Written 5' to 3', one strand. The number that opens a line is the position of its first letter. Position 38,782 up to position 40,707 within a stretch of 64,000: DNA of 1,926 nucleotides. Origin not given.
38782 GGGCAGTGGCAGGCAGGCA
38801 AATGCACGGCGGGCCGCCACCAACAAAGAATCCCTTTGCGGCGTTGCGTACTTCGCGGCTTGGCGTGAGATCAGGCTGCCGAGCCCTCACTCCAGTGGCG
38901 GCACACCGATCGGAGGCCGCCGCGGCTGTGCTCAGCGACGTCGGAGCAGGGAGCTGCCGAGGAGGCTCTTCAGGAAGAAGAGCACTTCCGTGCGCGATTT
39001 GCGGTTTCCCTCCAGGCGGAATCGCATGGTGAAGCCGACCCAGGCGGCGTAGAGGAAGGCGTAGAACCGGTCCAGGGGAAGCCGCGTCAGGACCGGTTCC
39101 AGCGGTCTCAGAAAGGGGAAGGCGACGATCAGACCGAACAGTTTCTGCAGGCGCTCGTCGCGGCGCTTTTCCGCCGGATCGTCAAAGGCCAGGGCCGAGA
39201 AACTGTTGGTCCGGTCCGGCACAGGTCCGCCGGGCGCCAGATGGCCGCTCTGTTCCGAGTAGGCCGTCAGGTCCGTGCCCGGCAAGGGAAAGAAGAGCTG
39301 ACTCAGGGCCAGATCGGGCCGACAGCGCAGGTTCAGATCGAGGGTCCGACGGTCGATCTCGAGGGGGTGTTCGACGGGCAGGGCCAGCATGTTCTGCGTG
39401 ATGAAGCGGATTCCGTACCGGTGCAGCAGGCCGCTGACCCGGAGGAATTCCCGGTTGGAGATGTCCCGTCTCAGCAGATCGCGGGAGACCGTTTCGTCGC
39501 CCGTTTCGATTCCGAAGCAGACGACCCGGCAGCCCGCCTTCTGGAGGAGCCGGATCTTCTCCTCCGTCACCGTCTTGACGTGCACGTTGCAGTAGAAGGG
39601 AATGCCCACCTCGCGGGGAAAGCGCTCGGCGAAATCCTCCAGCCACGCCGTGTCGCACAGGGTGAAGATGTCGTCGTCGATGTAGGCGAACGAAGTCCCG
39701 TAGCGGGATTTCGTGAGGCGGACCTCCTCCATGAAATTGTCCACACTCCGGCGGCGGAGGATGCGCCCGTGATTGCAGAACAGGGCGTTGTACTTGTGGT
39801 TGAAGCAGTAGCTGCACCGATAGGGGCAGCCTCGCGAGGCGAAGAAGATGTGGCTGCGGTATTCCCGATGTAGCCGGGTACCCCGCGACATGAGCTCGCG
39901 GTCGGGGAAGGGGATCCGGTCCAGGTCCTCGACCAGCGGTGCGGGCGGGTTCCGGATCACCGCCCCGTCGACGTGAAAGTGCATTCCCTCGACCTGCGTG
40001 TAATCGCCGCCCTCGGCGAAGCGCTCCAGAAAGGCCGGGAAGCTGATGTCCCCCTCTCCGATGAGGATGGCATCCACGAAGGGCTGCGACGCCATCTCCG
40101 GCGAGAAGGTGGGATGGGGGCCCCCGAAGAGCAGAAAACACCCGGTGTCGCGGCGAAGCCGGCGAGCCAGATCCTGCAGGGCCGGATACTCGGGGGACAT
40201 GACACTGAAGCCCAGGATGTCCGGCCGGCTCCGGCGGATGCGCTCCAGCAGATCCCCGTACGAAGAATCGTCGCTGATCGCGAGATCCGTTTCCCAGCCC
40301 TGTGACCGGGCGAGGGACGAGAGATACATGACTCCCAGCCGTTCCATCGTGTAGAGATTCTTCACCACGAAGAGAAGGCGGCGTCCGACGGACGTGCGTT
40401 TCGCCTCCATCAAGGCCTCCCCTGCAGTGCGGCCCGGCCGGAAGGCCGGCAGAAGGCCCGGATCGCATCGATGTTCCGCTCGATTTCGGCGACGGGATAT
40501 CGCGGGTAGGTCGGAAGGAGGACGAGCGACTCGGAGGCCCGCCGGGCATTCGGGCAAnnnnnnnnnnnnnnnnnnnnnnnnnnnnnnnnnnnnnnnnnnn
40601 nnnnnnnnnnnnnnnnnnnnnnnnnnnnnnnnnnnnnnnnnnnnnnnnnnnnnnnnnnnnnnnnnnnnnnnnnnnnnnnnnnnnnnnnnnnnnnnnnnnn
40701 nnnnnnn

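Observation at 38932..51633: Arn-like but radical-SAM-rich glycoconjugate modification cluster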

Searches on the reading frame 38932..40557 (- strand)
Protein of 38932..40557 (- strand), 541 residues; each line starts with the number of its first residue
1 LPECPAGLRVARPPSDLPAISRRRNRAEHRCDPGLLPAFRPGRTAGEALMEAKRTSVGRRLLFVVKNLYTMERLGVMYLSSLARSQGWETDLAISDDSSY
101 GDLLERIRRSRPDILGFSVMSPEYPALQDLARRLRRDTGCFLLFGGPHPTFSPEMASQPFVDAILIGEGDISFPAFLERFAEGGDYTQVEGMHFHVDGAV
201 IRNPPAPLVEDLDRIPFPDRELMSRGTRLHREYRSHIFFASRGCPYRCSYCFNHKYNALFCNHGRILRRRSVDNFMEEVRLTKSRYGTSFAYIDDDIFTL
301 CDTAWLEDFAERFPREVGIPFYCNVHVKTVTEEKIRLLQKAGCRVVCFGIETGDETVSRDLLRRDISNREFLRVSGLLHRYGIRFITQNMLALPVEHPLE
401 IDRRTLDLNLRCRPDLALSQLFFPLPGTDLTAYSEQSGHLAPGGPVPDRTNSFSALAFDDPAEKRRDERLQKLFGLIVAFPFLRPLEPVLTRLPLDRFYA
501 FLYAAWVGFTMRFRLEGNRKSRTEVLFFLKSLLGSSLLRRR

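Call 4: search_protein_families(library=pfam, proteins=[window:38932-40557:-], max_evalue=0.01)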
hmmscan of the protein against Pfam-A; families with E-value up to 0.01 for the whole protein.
window:38932-40557:- (541 aa): 3 families
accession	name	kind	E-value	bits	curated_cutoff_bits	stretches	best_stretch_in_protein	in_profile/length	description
PF02310.24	B12-binding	-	6.2e-18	65.2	32.1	1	68-176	9-120/121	B12 binding domain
PF04055.27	Radical_SAM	-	9.1e-16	58.9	29.5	1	241-398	4-156/166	Radical SAM superfamily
PF19864.5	Radical_SAM_N2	-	0.0045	16.9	29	1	132-182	79-127/151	Radical SAM proteins, N-terminal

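Call 5: search_protein_families(library=ncbifam, proteins=[window:38932-40557:-], max_evalue=0.01)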
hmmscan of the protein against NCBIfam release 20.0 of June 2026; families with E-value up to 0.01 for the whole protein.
window:38932-40557:- (541 aa): 16 families
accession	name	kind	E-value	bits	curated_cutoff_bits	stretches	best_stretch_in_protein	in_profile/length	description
TIGR02026.1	BchE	equivalog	5.4e-26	91.5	481.35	1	93-430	45-383/497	magnesium-protoporphyrin IX monomethyl ester anaerobic oxidative cyclase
TIGR03471.1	HpnJ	equivalog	1.7e-25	89.9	577.6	1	140-444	98-397/472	hopanoid biosynthesis associated radical SAM protein HpnJ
NF050148.1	rSAM_ApyD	equivalog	2.5e-25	88.9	750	1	96-444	59-401/645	RiPP biosynthesis radical SAM protein ApyD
TIGR04013.1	B12_SAM_MJ_1487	hypoth_equivalog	1.6e-21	76.6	251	1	94-434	25-357/382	TIGR04013 family B12-binding domain/radical SAM domain-containing protein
TIGR03975.1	rSAM_ocin_1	subfamily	1.7e-19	69.8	281.85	1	103-359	120-379/606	RiPP maturation radical SAM C-methyltransferase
TIGR04385.1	B12_rSAM_cofa1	equivalog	2.6e-18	66.5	450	1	140-402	100-355/438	B12 lower ligand biosynthesis radical SAM protein BzaD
TIGR04367.1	HpnR_B12_rSAM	equivalog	2.4e-17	62.6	650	1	68-371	17-313/490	hopanoid C-3 methylase HpnR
NF038361.1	rSAM_Sden_1168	equivalog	6e-16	58.1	575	1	157-366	195-406/560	Sden_1168 family B12-binding radical SAM P-methyltransferase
NF033712.0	B12_rSAM_KedN5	subfamily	1.1e-15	57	700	1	108-252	59-212/624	KedN5 family methylcobalamin-dependent radical SAM C-methyltransferase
TIGR04014.1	B12_SAM_MJ_0865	equivalog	1.3e-15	57.1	360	1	110-432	37-356/434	methyl-coenzyme M reductase glutamine C-methyltransferase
TIGR04072.2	rSAM_ladder_B12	equivalog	1.4e-14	53.6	360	1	94-397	41-335/443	lipid biosynthesis B12-binding/radical SAM protein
TIGR04295.1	B12_rSAM_oligo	hypoth_equivalog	5e-14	51.8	400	1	112-401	75-352/422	TIGR04295 family B12-binding domain-containing radical SAM protein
NF033070.1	rSAM_AprD4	equivalog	2.6e-12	46.4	500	1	209-440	167-396/456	AprD4 family radical SAM diol-dehydratase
TIGR04479.1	bcpD_PhpK_rSAM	subfamily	7e-12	44.5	600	1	240-424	246-421/504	PhpK family radical SAM P-methyltransferase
TIGR04190.1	B12_SAM_Ta0216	equivalog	0.00058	18.6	500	1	151-374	122-356/554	TIGR04190 family B12-binding domain/radical SAM domain protein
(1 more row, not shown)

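Call 55: search_solved_structures(query=window:38932-40410:-, max_evalue=0.001)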
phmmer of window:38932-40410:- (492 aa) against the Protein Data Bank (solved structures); distinct sequences matched with E-value up to 0.001: 3.
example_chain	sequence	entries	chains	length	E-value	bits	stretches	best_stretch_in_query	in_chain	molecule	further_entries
6fd2_B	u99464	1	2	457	9.7e-14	54.3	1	130-389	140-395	Putative apramycin biosynthetic oxidoreductase 4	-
7kdx_A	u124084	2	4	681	2.8e-08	36.3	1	62-202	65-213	Methyltransferase TokK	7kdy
9n1b_A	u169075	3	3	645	5e-08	35.4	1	93-337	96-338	Radical SAM protein | Radical SAM enzyme CysS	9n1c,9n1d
